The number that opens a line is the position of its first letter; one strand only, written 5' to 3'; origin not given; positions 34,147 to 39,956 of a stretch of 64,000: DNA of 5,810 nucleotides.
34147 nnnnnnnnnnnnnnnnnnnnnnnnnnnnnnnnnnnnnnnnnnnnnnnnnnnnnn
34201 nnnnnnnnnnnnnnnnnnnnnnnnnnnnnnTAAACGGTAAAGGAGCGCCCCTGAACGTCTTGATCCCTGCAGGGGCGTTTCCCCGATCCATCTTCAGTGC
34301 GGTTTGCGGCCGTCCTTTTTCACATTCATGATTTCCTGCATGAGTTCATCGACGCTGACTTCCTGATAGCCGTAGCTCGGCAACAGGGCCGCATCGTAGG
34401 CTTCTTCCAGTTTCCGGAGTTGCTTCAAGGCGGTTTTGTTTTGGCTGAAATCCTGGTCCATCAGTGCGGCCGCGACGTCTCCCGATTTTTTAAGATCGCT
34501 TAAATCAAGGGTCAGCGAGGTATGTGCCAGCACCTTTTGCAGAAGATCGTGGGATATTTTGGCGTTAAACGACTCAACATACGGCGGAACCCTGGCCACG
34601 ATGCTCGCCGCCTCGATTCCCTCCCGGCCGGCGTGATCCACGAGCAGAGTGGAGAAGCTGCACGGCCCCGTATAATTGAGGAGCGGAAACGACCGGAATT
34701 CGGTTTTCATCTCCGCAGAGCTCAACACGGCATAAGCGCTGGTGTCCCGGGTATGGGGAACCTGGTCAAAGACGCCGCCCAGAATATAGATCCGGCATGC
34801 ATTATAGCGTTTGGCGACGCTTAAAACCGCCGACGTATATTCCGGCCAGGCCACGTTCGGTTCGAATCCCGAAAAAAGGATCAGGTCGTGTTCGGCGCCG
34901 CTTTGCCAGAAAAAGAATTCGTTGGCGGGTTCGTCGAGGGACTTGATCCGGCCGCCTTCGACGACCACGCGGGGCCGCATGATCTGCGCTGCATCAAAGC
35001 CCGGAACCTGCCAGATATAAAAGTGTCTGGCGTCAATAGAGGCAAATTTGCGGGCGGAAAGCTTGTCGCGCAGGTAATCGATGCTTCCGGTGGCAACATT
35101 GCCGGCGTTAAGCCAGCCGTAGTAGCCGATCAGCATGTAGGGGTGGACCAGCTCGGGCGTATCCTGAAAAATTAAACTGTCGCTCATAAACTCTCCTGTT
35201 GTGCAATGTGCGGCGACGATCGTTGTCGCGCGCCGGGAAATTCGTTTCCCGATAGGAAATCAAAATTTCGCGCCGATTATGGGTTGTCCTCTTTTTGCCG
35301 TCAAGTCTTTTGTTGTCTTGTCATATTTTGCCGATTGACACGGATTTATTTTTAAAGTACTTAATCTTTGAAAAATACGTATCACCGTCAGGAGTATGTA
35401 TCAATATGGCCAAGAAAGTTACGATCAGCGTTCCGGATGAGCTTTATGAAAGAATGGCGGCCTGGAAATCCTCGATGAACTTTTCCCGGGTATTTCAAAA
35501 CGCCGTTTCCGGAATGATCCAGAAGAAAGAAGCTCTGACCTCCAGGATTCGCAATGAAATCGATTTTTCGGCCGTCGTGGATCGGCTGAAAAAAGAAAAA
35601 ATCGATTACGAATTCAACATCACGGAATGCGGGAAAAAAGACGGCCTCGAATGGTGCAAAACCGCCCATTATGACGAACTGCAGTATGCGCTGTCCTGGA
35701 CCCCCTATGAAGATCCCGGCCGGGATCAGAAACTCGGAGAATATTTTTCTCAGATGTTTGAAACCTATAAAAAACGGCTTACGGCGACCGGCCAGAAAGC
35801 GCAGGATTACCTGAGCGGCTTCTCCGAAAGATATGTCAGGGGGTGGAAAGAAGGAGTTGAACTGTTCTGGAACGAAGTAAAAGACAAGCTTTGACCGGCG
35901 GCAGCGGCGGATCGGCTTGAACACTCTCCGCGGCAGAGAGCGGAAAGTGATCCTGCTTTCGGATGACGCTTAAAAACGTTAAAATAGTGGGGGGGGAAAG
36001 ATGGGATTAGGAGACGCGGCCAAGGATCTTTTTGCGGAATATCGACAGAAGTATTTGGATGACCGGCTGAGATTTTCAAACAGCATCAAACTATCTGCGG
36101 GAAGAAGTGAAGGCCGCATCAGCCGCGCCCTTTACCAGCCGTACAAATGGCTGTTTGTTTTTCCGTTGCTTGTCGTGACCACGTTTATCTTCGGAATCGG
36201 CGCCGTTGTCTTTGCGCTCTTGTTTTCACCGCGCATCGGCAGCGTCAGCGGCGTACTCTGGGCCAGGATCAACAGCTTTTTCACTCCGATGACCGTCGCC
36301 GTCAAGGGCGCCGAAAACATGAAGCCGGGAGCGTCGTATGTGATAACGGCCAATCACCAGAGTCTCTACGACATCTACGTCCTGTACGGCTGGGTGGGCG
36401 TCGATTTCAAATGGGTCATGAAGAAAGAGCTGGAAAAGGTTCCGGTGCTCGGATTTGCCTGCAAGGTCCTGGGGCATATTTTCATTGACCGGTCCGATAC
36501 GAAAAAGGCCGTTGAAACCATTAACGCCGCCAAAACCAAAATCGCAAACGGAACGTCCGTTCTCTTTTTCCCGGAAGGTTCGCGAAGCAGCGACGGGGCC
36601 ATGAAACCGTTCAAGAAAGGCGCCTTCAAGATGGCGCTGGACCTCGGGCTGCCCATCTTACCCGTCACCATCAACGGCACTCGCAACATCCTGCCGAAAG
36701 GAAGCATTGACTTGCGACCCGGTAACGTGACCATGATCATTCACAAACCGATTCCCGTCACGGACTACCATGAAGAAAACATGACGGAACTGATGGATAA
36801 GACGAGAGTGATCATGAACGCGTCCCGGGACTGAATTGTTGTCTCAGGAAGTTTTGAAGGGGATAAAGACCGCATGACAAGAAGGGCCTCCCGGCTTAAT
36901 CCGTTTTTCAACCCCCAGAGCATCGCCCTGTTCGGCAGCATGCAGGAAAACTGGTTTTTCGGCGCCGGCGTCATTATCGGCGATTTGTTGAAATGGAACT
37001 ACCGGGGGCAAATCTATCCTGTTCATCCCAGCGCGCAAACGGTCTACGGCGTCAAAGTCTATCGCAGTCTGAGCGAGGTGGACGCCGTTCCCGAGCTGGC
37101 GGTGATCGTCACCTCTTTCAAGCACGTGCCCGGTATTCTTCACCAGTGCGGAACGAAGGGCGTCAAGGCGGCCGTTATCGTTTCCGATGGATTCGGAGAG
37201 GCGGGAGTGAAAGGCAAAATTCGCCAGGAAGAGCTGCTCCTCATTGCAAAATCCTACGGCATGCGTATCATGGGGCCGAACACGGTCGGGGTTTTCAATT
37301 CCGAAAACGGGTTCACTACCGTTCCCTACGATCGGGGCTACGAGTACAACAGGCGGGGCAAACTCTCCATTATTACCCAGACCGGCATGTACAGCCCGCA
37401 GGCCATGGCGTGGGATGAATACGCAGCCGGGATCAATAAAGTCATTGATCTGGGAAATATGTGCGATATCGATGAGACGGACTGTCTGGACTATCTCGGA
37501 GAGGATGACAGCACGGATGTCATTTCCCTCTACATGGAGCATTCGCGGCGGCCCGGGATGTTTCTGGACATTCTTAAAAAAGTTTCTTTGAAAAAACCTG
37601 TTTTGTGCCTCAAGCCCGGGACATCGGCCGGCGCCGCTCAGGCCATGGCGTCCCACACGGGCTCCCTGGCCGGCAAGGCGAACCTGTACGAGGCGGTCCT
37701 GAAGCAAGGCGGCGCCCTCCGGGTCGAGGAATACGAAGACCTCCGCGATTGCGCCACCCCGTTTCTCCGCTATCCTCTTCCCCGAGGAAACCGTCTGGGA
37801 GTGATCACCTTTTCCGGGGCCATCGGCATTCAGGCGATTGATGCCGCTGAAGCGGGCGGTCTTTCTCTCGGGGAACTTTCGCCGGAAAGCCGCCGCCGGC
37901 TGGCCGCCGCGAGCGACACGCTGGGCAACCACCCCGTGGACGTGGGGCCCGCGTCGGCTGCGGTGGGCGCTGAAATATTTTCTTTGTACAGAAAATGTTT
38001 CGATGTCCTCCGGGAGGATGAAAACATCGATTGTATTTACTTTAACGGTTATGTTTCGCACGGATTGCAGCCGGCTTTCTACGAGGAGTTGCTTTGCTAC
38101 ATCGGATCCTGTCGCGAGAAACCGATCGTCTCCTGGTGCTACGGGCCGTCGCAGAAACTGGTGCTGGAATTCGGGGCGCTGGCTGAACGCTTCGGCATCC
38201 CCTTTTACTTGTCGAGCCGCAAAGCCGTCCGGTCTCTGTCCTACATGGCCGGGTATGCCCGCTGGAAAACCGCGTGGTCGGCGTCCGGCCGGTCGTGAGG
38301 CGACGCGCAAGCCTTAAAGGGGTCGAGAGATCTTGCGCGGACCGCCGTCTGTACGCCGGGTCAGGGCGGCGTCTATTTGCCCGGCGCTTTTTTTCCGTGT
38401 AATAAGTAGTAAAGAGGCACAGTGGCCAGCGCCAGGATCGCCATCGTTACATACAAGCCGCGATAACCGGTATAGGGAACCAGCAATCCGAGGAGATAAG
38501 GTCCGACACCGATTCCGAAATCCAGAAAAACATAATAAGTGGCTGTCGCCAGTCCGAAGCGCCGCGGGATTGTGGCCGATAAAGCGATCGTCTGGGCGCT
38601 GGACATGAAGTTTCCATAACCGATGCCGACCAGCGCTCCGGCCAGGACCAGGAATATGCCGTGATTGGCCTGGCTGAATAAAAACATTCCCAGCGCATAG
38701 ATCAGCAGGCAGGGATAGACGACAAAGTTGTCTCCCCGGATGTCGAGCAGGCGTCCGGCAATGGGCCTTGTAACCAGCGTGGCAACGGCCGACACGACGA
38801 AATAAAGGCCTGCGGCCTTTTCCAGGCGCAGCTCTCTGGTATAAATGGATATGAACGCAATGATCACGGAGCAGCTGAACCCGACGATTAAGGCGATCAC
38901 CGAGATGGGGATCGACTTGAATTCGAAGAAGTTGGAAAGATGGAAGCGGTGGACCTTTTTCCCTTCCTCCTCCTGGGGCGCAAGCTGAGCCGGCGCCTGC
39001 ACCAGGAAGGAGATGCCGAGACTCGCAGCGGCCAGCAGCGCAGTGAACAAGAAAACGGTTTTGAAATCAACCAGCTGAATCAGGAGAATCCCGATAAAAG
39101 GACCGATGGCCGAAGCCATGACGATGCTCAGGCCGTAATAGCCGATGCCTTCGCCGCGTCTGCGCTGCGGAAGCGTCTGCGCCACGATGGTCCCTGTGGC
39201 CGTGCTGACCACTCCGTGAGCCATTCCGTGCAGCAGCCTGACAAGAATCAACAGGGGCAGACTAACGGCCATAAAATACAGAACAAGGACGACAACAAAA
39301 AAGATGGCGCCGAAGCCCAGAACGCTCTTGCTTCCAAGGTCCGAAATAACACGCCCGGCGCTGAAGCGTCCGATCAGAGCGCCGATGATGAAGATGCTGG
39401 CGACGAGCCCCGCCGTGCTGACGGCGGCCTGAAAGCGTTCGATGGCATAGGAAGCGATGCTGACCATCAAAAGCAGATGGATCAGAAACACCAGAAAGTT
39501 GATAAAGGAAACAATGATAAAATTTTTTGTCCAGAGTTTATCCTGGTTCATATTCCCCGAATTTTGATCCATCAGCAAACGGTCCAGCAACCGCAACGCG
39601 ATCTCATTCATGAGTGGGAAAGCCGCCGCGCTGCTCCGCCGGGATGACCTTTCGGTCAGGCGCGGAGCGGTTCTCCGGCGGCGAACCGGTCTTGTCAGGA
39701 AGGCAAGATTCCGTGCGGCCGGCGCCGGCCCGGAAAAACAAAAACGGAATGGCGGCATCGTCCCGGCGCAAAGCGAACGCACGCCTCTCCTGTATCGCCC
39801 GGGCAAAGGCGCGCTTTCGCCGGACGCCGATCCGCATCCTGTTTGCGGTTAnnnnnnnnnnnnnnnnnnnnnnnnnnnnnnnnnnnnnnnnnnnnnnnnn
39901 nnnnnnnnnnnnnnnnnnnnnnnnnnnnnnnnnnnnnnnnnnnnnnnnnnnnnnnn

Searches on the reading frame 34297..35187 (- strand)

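Call 35: search_protein_families(library=pfam, proteins=[window:34297-35187:-], max_evalue=0.00001)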
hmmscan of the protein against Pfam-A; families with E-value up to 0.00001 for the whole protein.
window:34297-35187:- (297 aa): 1 family
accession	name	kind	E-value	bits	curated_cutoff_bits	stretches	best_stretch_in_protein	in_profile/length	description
PF09754.15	PAC2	-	9.5e-38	130.6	25.8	1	24-235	4-203/215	PAC2 family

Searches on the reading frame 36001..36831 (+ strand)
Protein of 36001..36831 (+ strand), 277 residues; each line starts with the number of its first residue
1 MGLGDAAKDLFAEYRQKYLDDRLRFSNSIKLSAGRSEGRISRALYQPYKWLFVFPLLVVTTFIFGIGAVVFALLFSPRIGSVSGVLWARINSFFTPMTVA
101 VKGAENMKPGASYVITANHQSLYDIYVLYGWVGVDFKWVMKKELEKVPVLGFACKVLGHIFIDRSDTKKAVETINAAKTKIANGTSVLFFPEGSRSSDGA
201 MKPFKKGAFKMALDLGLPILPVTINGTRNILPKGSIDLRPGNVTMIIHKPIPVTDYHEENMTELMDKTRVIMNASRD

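Call 35: search_protein_families(library=pfam, proteins=[window:36001-36831:+], max_evalue=0.00001)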
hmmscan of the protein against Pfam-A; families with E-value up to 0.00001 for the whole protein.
window:36001-36831:+ (277 aa): 1 family
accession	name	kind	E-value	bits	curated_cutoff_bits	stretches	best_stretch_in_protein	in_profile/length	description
PF01553.26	Acyltransferase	-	4.9e-31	107.7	23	1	99-224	2-131/132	Acyltransferase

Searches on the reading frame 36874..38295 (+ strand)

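Call 35: search_protein_families(library=pfam, proteins=[window:36874-38295:+], max_evalue=0.00001)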
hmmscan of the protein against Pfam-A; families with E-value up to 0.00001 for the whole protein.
window:36874-38295:+ (474 aa): 2 families
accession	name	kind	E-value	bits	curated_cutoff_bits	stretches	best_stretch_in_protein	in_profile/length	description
PF13607.11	Succ_CoA_lig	-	1.5e-39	135.4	27.4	1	161-295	1-136/138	Succinyl-CoA ligase like flavodoxin domain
PF13380.12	CoA_binding_2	-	1.8e-17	64.3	22.8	1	37-141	22-114/116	CoA binding domain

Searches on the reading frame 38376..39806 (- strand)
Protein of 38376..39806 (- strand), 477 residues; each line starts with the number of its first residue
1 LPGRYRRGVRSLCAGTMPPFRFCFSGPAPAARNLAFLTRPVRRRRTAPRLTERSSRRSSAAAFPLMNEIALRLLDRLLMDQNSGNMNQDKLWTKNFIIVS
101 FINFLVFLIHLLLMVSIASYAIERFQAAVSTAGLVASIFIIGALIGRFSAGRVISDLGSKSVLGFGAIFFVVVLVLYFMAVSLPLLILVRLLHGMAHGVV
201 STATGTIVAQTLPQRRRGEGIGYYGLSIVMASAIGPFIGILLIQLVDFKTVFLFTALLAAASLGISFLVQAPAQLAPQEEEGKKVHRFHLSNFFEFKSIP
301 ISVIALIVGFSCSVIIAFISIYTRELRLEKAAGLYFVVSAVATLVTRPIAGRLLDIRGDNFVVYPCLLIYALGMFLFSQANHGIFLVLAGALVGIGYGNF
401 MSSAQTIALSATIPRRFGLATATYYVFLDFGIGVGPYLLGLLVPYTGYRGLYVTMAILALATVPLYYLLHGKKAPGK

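Call 35: search_protein_families(library=pfam, proteins=[window:38376-39806:-], max_evalue=0.00001)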
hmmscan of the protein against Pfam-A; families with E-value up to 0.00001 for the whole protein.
window:38376-39806:- (477 aa): 2 families
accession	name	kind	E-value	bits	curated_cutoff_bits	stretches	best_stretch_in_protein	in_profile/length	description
PF07690.21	MFS_1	-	7.4e-50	170.2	33.4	2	100-356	2-264/347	Major Facilitator Superfamily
PF00083.30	Sugar_tr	-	9.4e-12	45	22.3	1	122-269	43-191/452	Sugar (and other) transporter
